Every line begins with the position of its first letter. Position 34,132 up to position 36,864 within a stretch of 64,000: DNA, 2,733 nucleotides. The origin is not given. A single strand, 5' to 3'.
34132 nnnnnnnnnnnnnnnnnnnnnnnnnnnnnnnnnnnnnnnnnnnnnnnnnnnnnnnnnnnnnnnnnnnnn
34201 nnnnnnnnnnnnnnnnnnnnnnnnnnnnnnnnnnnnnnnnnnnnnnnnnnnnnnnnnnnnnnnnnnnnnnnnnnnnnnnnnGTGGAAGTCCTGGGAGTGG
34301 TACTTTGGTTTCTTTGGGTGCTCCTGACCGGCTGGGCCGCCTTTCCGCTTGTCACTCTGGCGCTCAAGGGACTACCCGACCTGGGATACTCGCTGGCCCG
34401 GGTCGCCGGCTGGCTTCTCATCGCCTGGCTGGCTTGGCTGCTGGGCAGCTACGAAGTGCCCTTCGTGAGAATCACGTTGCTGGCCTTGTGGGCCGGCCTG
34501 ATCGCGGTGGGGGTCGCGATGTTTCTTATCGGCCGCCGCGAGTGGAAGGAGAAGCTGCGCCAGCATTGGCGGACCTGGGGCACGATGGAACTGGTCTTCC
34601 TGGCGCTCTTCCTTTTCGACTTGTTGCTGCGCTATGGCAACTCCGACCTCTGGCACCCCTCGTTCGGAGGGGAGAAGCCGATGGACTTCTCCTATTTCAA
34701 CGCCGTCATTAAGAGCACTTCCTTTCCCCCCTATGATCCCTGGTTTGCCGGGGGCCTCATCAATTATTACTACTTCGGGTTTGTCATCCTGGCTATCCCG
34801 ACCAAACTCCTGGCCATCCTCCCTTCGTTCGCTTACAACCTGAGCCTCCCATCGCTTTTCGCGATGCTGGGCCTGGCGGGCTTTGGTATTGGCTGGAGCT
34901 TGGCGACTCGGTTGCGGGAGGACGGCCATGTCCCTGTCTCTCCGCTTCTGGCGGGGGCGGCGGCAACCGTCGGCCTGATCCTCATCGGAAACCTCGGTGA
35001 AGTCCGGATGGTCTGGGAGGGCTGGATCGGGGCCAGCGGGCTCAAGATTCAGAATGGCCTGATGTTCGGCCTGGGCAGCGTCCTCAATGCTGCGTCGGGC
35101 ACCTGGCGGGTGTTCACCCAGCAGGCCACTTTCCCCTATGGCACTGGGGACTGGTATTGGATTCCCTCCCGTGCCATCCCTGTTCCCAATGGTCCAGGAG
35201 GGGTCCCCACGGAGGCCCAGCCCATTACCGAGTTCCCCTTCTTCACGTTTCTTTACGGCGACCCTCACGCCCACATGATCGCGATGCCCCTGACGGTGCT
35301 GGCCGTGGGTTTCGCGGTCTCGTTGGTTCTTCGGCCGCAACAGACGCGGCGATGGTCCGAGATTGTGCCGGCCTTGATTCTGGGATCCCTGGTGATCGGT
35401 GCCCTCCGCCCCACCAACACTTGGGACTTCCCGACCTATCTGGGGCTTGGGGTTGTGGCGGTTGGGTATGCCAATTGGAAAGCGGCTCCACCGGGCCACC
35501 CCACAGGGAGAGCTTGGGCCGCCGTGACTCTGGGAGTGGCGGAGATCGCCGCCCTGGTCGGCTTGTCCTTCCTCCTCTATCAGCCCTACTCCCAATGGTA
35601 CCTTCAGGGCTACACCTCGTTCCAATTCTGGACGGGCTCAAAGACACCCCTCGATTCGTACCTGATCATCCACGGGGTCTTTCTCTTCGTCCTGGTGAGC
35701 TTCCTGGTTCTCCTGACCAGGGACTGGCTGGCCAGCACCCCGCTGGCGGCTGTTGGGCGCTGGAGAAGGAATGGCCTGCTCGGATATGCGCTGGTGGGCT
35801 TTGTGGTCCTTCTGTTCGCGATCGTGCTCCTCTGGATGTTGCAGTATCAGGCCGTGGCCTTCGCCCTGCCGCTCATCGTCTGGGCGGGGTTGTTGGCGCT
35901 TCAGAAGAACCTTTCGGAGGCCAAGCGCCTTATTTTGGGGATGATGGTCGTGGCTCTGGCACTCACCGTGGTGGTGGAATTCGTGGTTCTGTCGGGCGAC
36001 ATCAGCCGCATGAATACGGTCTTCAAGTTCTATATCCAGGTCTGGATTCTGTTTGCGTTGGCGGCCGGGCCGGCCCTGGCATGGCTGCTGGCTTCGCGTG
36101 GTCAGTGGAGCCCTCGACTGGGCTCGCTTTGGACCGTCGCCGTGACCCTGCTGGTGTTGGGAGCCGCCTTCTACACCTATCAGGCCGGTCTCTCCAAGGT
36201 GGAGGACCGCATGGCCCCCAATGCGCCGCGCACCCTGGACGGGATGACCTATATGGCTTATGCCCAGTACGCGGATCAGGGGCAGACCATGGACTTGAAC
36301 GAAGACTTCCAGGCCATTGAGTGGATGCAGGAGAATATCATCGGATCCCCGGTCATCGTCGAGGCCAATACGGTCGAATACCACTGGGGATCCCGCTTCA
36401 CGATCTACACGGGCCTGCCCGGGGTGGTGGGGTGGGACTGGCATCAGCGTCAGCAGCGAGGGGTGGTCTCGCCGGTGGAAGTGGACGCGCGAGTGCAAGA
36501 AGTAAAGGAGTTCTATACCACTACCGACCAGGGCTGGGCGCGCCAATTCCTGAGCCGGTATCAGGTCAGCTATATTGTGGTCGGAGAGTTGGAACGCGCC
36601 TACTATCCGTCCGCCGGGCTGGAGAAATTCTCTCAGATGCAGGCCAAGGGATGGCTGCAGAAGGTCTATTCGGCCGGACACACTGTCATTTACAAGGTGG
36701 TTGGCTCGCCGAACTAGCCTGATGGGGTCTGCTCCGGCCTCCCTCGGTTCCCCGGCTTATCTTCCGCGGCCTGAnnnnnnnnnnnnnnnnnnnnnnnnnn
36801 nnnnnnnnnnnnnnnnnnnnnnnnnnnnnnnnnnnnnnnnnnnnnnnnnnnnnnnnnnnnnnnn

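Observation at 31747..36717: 1656-aa single ORF fusing a PMT_2/ArnT-like module, a ~360-aa non-membrane domain and a complete YYY domain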

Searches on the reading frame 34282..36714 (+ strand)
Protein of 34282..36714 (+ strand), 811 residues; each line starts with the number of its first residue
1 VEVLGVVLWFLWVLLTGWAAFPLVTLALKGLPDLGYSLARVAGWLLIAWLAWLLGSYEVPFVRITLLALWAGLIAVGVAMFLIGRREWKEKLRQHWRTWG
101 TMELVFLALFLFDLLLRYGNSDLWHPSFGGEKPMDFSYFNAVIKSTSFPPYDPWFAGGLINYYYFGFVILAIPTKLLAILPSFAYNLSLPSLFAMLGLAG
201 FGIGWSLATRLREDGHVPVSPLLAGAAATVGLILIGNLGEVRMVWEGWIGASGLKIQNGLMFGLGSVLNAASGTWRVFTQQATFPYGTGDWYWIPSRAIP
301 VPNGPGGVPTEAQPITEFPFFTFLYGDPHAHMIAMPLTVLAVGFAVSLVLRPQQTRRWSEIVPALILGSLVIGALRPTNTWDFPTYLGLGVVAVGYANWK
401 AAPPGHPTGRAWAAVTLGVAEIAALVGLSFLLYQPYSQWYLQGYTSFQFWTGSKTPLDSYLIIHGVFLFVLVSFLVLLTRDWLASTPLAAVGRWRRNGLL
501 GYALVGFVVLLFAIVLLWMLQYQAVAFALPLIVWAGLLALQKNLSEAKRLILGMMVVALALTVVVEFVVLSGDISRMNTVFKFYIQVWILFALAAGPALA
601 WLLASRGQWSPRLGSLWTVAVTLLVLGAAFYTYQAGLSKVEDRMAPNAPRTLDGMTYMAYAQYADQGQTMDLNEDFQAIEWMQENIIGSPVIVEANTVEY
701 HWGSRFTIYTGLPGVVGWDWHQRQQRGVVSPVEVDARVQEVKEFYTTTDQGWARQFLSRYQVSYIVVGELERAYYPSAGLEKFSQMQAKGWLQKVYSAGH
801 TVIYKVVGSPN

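Call 25: find_homologous_proteins(query=window:34282-36714:+, max_evalue=0.001)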
Query window:34282-36714:+ (811 aa): 1430 proteins with E <= 0.001 among 8000 candidates; the best 120 are listed.
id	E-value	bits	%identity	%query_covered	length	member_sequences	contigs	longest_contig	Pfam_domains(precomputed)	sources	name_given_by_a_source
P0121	0.0e+0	1108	60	99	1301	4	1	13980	PF10060.16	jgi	-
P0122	2.0e-261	888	50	99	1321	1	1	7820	PF10060.16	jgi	jgi:YYY domain-containing protein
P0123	1.4e-255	869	51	99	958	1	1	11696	PF10060.16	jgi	jgi:YYY domain-containing protein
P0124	4.1e-248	844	50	99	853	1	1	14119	PF10060.16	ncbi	ncbi:MAG: DUF2298 domain-containing protein [Anaerolineales bacterium]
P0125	7.8e-236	803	49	99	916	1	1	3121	PF10060.16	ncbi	ncbi:MAG: DUF2298 domain-containing protein [Anaerolineales bacterium]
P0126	5.8e-233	794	50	99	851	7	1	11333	PF10060.16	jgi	jgi:YYY domain-containing protein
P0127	2.6e-232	792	49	99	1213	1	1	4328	PF10060.16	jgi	jgi:YYY domain-containing protein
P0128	3.6e-231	788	49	99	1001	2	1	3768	PF10060.16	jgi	jgi:YYY domain-containing protein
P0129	4.3e-231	788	49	99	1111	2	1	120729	PF10060.16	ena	-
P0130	3.3e-230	785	50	99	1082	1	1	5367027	PF10060.16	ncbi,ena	-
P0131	1.7e-229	782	48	99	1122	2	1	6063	PF10060.16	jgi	jgi:YYY domain-containing protein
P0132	1.4e-228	779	49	99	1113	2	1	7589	PF10060.16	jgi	-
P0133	4.6e-228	778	48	99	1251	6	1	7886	PF10060.16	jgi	jgi:YYY domain-containing protein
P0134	5.6e-228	777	47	99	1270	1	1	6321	PF10060.16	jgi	jgi:YYY domain-containing protein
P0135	3.6e-227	775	47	99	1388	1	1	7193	PF10060.16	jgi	jgi:YYY domain-containing protein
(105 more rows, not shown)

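Call 56: search_solved_structures(query=A3, max_evalue=10)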
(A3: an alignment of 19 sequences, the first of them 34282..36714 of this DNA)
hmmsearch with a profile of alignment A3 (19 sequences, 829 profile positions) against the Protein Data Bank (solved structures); distinct sequences matched with E-value up to 10: 1.
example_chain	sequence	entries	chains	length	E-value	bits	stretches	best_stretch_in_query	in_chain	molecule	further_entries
3h2s_A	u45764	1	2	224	0.031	16.2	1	172-206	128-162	Putative NADH-flavin reductase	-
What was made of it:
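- On GT-C superfamily (unit 2, YYY module): No PDB sequence hit (call 56).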

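Call 65: search_protein_families(library=pfam, alignment_id=A3, max_evalue=10)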
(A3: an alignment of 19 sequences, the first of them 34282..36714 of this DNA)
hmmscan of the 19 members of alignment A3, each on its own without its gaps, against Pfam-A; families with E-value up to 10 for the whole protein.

A. member 1, window:34282-36714:+ (811 aa): 2 families
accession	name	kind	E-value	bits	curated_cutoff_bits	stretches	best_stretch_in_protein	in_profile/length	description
PF10060.15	DUF2298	-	1.3e-117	394.2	27.8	1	46-591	1-488/488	Uncharacterized membrane protein (DUF2298)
PF22852.1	SoxE_N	-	8.1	6.8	27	0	618-634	13-29/48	Sulfocyanin, N-terminal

B. families by the number of members that match (of 19 scanned): 13 families
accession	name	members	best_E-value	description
PF10060.15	DUF2298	19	5.9e-123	Uncharacterized membrane protein (DUF2298)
PF04834.18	Adeno_E3_14_5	3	0.12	Early E3 14.5 kDa protein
PF16177.11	ACAS_N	2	0.14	Acetyl-coenzyme A synthetase N-terminus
PF10717.14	ODV-E18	1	0.022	Occlusion-derived virus envelope protein ODV-E18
PF20342.3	DUF6637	1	0.058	Family of unknown function (DUF6637)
PF10966.13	DUF2768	1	0.082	Protein of unknown function (DUF2768)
PF20563.3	DUF6773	1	0.087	Family of unknown function (DUF6773)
PF19866.4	DUF6339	1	0.17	Family of unknown function (DUF6339)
PF19732.4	SpoIIE_N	1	0.27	Stage II sporulation protein E N-terminal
PF07760.16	DUF1616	1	0.61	Protein of unknown function (DUF1616)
PF05251.17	Ost5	1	1.2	Oligosaccharyltransferase subunit 5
PF15061.11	DUF4538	1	3.8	Domain of unknown function (DUF4538)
PF22852.1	SoxE_N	1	8.1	Sulfocyanin, N-terminal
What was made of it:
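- On GT-C superfamily (unit 2, YYY module): No other Pfam family is hit at E<=10 (call 65).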

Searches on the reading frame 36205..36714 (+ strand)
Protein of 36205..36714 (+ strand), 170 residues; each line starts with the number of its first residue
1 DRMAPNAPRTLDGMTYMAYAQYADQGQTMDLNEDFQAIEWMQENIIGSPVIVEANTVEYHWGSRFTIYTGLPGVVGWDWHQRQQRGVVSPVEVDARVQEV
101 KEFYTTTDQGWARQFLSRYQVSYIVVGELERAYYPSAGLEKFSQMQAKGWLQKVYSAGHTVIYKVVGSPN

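Call 84: search_protein_families(library=pfam, proteins=[window:36205-36714:+], max_evalue=10)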
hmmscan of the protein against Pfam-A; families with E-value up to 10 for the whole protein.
window:36205-36714:+ (170 aa): 0 families
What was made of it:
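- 36205..36714 (+): C-terminal ectodomain of the YYY unit, aa 1487-1656 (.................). No Pfam family of its own (call 84).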
